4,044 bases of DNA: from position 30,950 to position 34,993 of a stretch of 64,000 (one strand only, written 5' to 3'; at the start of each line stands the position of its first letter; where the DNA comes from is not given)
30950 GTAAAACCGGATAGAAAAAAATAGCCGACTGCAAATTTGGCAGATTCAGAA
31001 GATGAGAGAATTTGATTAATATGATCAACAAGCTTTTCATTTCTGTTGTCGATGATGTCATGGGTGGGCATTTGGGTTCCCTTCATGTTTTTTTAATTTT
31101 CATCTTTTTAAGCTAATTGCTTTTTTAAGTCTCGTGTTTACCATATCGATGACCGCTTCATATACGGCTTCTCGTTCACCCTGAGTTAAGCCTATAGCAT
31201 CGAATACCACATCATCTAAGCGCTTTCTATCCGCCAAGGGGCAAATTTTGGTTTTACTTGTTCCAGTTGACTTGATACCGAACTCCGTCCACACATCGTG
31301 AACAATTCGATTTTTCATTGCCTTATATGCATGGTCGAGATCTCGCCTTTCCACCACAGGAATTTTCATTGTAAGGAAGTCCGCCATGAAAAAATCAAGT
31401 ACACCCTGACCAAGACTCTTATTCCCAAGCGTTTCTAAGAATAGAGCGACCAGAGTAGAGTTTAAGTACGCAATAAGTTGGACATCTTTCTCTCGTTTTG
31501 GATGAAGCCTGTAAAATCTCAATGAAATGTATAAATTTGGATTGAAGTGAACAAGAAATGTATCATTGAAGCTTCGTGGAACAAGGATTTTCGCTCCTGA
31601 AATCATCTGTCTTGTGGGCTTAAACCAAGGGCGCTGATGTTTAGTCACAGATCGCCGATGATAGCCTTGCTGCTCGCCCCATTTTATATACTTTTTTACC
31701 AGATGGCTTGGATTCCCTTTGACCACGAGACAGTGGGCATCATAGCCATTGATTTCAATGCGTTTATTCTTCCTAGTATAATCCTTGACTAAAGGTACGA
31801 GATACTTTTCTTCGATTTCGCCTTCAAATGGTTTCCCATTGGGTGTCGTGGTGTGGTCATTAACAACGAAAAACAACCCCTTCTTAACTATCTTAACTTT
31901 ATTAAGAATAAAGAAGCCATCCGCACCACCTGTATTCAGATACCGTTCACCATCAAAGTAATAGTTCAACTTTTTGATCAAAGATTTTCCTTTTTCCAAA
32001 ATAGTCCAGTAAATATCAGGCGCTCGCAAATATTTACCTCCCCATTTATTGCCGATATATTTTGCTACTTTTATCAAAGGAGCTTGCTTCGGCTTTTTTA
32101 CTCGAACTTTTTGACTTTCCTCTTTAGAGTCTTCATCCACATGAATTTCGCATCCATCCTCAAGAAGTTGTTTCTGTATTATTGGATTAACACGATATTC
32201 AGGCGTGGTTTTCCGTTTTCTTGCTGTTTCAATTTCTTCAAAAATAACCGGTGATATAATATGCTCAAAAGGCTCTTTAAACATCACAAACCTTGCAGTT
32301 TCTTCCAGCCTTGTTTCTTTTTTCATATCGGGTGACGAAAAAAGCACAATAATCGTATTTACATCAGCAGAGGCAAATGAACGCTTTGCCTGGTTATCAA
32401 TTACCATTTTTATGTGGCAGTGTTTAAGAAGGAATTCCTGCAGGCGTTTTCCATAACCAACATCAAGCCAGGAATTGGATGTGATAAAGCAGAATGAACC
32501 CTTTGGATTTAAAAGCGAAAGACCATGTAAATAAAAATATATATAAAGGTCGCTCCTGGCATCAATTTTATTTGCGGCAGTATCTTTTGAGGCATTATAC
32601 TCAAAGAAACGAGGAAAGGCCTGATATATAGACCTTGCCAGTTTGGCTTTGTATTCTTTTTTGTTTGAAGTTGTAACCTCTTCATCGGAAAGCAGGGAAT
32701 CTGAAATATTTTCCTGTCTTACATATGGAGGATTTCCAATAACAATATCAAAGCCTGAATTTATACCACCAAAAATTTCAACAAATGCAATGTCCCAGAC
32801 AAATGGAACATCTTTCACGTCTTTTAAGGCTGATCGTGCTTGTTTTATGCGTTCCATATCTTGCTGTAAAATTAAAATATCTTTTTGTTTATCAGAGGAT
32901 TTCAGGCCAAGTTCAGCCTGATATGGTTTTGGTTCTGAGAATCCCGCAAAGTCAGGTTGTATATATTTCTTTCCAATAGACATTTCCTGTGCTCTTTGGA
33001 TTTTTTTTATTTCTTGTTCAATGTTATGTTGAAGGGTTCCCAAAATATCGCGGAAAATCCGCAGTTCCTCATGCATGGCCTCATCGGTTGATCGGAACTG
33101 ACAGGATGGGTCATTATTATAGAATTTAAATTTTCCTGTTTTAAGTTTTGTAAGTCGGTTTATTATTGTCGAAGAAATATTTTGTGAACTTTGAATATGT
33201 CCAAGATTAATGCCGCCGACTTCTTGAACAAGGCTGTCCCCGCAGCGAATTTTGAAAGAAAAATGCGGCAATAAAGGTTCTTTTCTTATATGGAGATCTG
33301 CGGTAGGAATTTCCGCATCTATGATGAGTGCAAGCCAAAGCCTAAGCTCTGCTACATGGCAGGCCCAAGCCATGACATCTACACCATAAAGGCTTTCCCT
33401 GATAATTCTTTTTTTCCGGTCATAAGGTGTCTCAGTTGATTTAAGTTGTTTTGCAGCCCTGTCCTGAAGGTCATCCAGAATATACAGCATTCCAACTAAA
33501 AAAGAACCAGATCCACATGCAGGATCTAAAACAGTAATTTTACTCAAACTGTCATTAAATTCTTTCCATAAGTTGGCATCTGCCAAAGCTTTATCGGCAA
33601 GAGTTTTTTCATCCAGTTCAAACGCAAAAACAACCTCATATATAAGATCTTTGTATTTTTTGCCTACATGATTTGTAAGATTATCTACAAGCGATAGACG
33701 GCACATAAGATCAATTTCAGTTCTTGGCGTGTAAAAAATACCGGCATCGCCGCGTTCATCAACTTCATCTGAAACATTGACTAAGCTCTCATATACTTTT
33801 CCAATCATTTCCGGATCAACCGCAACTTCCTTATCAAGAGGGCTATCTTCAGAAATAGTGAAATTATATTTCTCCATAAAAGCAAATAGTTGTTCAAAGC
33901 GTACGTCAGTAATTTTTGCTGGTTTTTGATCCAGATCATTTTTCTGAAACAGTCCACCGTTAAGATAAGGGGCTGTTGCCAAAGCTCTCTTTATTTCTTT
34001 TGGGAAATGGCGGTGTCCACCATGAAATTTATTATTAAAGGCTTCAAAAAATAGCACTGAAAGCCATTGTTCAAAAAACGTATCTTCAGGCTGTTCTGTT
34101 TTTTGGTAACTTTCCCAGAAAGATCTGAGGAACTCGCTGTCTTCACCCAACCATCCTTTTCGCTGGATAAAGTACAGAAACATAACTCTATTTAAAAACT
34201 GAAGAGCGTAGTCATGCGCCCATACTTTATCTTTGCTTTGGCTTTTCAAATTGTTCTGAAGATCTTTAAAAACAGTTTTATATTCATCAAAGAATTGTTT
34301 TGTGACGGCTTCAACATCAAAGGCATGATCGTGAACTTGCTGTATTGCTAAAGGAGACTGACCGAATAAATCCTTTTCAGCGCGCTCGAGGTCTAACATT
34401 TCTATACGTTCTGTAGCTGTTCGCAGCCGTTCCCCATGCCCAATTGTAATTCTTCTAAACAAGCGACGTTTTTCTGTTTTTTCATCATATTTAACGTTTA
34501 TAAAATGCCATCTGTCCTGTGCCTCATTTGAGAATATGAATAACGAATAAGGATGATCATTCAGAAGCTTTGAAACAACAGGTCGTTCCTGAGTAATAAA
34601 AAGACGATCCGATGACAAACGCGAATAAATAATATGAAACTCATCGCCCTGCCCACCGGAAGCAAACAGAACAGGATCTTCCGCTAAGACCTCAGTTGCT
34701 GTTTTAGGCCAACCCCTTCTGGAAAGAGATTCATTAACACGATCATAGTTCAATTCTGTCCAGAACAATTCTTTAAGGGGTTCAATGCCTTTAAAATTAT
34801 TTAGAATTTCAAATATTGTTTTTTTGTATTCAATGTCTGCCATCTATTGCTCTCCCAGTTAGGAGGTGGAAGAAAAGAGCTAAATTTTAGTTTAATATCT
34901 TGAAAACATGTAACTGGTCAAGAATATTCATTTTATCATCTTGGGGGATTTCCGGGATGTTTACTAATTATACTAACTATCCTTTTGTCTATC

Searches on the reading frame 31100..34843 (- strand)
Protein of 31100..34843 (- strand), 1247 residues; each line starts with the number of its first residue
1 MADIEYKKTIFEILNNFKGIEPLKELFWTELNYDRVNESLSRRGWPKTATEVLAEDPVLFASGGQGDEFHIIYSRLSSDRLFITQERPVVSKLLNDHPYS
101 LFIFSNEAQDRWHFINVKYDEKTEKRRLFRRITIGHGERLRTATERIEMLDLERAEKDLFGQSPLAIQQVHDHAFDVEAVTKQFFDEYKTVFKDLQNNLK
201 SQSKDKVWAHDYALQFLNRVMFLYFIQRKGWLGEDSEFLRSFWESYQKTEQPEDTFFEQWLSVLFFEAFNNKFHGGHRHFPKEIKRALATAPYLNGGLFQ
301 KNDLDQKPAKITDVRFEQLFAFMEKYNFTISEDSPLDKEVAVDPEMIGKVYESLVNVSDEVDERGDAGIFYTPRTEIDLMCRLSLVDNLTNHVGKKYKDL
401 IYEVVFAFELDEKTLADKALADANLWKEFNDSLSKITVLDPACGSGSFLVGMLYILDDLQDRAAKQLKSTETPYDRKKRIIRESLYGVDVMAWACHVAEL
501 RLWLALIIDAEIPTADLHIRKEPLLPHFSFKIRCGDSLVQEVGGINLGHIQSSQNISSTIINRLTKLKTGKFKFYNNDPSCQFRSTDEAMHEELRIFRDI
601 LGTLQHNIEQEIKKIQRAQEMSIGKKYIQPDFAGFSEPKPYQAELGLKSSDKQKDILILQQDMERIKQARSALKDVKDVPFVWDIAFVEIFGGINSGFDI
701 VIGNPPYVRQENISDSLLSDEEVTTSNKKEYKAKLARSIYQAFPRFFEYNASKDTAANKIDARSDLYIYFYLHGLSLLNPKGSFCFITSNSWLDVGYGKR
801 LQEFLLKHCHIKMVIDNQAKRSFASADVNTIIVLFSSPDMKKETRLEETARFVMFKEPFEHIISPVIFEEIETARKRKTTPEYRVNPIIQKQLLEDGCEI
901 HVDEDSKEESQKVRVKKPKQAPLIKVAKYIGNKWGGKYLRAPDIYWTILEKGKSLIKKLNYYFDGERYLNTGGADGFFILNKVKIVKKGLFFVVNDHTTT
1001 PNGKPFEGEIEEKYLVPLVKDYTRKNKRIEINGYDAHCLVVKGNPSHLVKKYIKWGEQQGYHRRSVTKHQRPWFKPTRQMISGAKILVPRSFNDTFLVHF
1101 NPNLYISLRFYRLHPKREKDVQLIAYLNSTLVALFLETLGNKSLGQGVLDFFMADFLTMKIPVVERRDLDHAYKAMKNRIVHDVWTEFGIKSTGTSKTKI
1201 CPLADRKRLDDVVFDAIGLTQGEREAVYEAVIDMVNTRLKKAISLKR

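Call 5: search_protein_families(library=pfam, proteins=[window:31100-34843:-], max_evalue=0.01)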
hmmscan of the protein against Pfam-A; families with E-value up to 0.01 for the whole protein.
window:31100-34843:- (1247 aa): 7 families
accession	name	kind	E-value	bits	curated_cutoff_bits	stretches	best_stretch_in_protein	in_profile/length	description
PF07669.17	Eco57I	-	8e-33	114.4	25.3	1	484-823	2-171/171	Eco57I restriction-modification methylase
PF20473.4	MmeI_Mtase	-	1.3e-13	51.2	27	1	422-537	7-117/259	MmeI, DNA-methyltransferase domain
PF02384.22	N6_Mtase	-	4.3e-10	39.9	20.4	0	433-505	45-100/311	N-6 DNA Methylase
PF22837.1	M_Eco57I_C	-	6.6e-06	26.2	27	1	1046-1191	109-249/283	Type II methyltransferase M.Eco57I, C-terminal domain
PF25120.1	DUF7814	-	0.0014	18.8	27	1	191-324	59-181/228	Domain of unknown function (DUF7814)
PF12950.13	TaqI_C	-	0.0035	18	26.5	0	1050-1140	18-98/118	TaqI-like C-terminal specificity domain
PF20465.4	MmeI_hel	-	0.0065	17.6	27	0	215-299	5-75/75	MmeI, helicase spacer domain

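Call 6: search_protein_families(library=padloc, proteins=[window:31100-34843:-], max_evalue=0.01)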
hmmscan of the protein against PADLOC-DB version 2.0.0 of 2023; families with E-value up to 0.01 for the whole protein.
window:31100-34843:- (1247 aa): 58 families (the best 25 are shown)
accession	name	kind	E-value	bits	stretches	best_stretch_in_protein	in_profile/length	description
PDLC03601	REase_MTase_IIG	-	3.5e-53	178.8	2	173-540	200-558/1110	Type IIG restriction enzyme-methyltransferase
PDLC03596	REase_MTase_IIG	-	3e-46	156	3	172-396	188-457/1148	Type IIG restriction enzyme-methyltransferase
PDLC03612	REase_MTase_IIG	-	2.9e-39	133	3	474-848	585-925/1247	Type IIG restriction enzyme-methyltransferase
PDLC03628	REase_MTase_IIG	-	5.1e-37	125.5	3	95-357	79-334/1100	Type IIG restriction enzyme-methyltransferase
PDLC03604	REase_MTase_IIG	-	9.9e-26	88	2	676-840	517-650/1011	Type IIG restriction enzyme-methyltransferase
PDLC03609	REase_MTase_IIG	-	1.3e-21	74.1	3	142-506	157-511/1066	Type IIG restriction enzyme-methyltransferase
PDLC03267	MTase_II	-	4.1e-20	70.2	2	1040-1176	352-493/539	Type II methyltransferase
PDLC03598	REase_MTase_IIG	-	1.1e-19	67.9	1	191-526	169-455/912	Type IIG restriction enzyme-methyltransferase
PDLC02643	DrmMI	-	2.1e-18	63.6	1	433-848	599-991/1347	DrmMI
PDLC03313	MTase_II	-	2.4e-18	64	2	758-849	173-265/563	Type II methyltransferase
PDLC03629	REase_MTase_IIG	-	2.4e-18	63.4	2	363-521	377-529/1182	Type IIG restriction enzyme-methyltransferase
PDLC04134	mad2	-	1.3e-17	61.9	2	148-455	96-312/492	mads_2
PDLC03627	REase_MTase_IIG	-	2.2e-17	60.1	1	146-540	172-513/1136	Type IIG restriction enzyme-methyltransferase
PDLC03606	REase_MTase_IIG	-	3.7e-16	56.5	1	756-864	493-601/935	Type IIG restriction enzyme-methyltransferase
PDLC03366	MTase_II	-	2.8e-15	54.1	1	698-849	108-234/568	Type II methyltransferase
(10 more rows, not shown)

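Call 7: search_protein_families(library=ncbifam, proteins=[window:31100-34843:-], max_evalue=0.01)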
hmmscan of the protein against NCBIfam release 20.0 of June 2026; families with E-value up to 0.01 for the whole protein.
window:31100-34843:- (1247 aa): 6 families
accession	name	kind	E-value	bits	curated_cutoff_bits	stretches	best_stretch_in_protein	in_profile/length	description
NF033455.1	BREX_6_MTaseX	exception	1.3e-14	52.7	900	2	428-504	322-398/1319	BREX-6 system adenine-specific DNA-methyltransferase PglX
NF033451.1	BREX_2_MTaseX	equivalog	1e-13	50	400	1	388-542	186-319/1185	BREX-2 system adenine-specific DNA-methyltransferase PglX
NF033452.1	BREX_1_MTaseX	exception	2.9e-13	48.6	500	2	431-717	310-527/1210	BREX-1 system adenine-specific DNA-methyltransferase PglX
TIGR02987.1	met_A_Alw26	exception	9.4e-10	37.8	353.5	1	686-843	101-252/523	Alw26I/Eco31I/Esp3I family type II restriction adenine-specific DNA-methyltransferase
NF033454.1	BREX_5_MTaseX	exception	9.6e-08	30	900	1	433-513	300-375/1404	BREX-5 system adenine-specific DNA-methyltransferase PglX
NF047738.1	antiphage_MADS2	equivalog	4.8e-06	25.1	720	1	435-490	332-393/654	methylation-associated defense system DNA methyltransferase MAD2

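Call 27: find_homologous_proteins(query=window:31100-34843:-, max_evalue=1e-10)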
Query window:31100-34843:- (1247 aa): 4274 proteins with E <= 1e-10 among 8000 candidates; the best 120 are listed.
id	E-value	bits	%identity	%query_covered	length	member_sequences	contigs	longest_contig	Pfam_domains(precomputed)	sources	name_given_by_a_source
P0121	0.0e+0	2873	100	100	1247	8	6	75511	PF02384.23,PF07669.18,PF22837.2,PF20473.5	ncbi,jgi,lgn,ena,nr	ncbi:MAG: Eco57I restriction-modification methylase domain-containing protein [Proteobacteria bacter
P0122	0.0e+0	2114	78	100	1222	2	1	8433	PF02384.23,PF07669.18,PF22837.2,PF20473.5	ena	-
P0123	0.0e+0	2068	76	100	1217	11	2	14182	PF02384.23,PF07669.18,PF22837.2,PF20473.5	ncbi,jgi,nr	ncbi:MAG: Eco57I restriction-modification methylase domain-containing protein [Deltaproteobacteria b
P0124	0.0e+0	1986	73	100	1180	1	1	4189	PF02384.23,PF07669.18,PF22837.2,PF20473.5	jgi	-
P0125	0.0e+0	1811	63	100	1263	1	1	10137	PF02384.23,PF07669.18,PF22837.2,PF20473.5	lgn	-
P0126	0.0e+0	1801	63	100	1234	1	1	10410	PF07669.18,PF22837.2,PF20473.5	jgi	jgi:hypothetical protein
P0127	0.0e+0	1767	62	100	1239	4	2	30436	PF02384.23,PF07669.18,PF22837.2,PF20473.5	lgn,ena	-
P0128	0.0e+0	1762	62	100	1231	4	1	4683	PF02384.23,PF07669.18,PF22837.2,PF20473.5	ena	-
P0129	0.0e+0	1761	62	100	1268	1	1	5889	PF02384.23,PF07669.18,PF22837.2,PF20473.5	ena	-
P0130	0.0e+0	1754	63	96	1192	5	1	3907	PF02384.23,PF07669.18,PF22837.2,PF20473.5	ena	-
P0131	0.0e+0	1752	61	100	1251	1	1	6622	PF02384.23,PF07669.18,PF22837.2,PF20473.5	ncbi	-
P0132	0.0e+0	1744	62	99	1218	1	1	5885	PF02384.23,PF07669.18,PF22837.2,PF20473.5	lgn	-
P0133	0.0e+0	1740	63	99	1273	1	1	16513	PF02384.23,PF07669.18,PF22837.2,PF20473.5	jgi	jgi:Eco57I restriction-modification methylase/Type II methyltransferase M.Eco57I, C-terminal domain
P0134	0.0e+0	1738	62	100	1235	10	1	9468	PF02384.23,PF07669.18,PF22837.2,PF20473.5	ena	-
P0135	0.0e+0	1712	60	100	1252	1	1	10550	PF02384.23,PF07669.18,PF22837.2,PF20473.5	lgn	-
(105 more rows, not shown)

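Call 28: search_solved_structures(query=window:31100-34843:-, max_evalue=0.01)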
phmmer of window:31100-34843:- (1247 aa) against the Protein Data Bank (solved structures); distinct sequences matched with E-value up to 0.01: 0.

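Call 32: find_encoding_contigs(protein=P0121, flank=10000, max_places=4)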
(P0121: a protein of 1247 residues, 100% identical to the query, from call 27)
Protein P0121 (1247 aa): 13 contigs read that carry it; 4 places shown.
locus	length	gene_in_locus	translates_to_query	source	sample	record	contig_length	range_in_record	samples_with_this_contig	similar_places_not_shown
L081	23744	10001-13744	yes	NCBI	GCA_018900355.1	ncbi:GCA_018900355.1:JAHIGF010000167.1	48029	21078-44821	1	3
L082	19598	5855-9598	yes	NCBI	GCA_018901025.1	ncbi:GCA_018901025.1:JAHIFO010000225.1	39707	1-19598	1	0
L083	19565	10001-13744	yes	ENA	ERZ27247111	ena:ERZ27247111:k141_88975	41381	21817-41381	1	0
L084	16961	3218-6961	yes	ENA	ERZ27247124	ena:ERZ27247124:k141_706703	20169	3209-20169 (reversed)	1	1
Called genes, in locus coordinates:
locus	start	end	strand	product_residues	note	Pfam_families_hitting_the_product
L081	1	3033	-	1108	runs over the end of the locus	PF13510:Fer2_4, PF14691:Fer4_20, PF07992:Pyr_redox_2, PF13450:NAD_binding_8, PF14697:Fer4_21, PF12838:Fer4_7, PF04879:Molybdop_Fe4S4, PF00384:Molybdopterin, +9 more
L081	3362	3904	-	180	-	PF01966:HD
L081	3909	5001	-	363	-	PF03462:PCRF, PF00472:RF-1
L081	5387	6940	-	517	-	PF20154:LNT_N, PF00795:CN_hydrolase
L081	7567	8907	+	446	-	-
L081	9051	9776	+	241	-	PF04250:DUF429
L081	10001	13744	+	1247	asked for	PF02384:N6_Mtase (faint), PF20473:MmeI_Mtase, PF07669:Eco57I, PF22837:M_Eco57I_C (weak)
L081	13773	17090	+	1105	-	PF13091:PLDc_2, PF00176:SNF2-rel_dom (faint), PF00271:Helicase_C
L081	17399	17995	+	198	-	-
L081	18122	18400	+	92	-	-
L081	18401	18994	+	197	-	PF15919:HicB_lk_antitox, PF05534:HicB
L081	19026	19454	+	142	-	-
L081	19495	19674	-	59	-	-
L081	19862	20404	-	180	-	-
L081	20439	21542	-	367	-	PF01381:HTH_3, PF13443:HTH_26 (weak)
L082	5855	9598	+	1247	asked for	PF02384:N6_Mtase (faint), PF20473:MmeI_Mtase, PF07669:Eco57I, PF22837:M_Eco57I_C (weak)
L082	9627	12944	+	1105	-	PF13091:PLDc_2, PF00176:SNF2-rel_dom (faint), PF00271:Helicase_C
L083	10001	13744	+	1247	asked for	PF02384:N6_Mtase (faint), PF20473:MmeI_Mtase, PF07669:Eco57I, PF22837:M_Eco57I_C (weak)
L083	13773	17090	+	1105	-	PF13091:PLDc_2, PF00176:SNF2-rel_dom (faint), PF00271:Helicase_C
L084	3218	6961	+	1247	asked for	PF02384:N6_Mtase (faint), PF20473:MmeI_Mtase, PF07669:Eco57I, PF22837:M_Eco57I_C (weak)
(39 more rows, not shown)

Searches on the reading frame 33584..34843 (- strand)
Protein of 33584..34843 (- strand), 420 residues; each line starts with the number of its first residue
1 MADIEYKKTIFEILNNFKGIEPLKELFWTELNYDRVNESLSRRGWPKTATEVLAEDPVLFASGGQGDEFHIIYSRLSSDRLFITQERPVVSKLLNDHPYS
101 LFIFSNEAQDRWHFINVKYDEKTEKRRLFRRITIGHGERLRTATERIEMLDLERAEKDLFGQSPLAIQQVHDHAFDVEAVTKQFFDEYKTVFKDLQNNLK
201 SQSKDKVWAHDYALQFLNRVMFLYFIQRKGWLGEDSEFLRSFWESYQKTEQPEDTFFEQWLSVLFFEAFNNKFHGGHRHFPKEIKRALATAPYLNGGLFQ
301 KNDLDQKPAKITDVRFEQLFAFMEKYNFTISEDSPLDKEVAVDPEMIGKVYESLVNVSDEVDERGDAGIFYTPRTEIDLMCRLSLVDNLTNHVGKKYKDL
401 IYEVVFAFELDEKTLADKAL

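Call 36: predict_structure(alignment_id=A2)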
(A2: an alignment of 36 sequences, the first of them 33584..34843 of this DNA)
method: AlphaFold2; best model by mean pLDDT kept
length: 420 residues; sequences in the alignment: 36
mean_pLDDT: 79.5   pTM: 0.70
mean pLDDT of the five models: 79.5, 78.4, 77.8, 77.4, 77.3
residues with pLDDT >= 90: 146; 70-90: 188; 50-70: 38; < 50: 48
segments of 3 or more residues with pLDDT < 50: 123-125, 334-377
pLDDT, mean of each block of 10 residues (from residue 1): 82 92 95 94 91 96 89 95 87 91 96 86 60 78 85 74 86 83 77 92 90 85 73 82 90 91 90 86 89 72 85 93 71 45 40 31 32 41 72 85 82 82
secondary structure, 60 per line:
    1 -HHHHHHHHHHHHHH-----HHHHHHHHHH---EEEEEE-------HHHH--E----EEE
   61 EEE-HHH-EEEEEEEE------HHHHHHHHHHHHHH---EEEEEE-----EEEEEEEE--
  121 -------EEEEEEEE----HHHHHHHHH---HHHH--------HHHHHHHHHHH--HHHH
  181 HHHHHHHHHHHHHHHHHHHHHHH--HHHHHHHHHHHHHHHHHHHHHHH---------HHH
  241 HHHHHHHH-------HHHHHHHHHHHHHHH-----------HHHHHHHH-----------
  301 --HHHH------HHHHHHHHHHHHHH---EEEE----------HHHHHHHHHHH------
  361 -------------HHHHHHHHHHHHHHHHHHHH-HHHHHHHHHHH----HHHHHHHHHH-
elements in order: H2-15 H21-30 E34-39 H47-50 E58-63 E69-76 H83-96 E100-105 E111-118 E128-135 H140-148 H152-155 H164-174 H177-203 H206-228 H238-248 H256-270 H282-289 H303-306 H313-326 E330-333 H344-354 H374-393 H395-405 H410-419
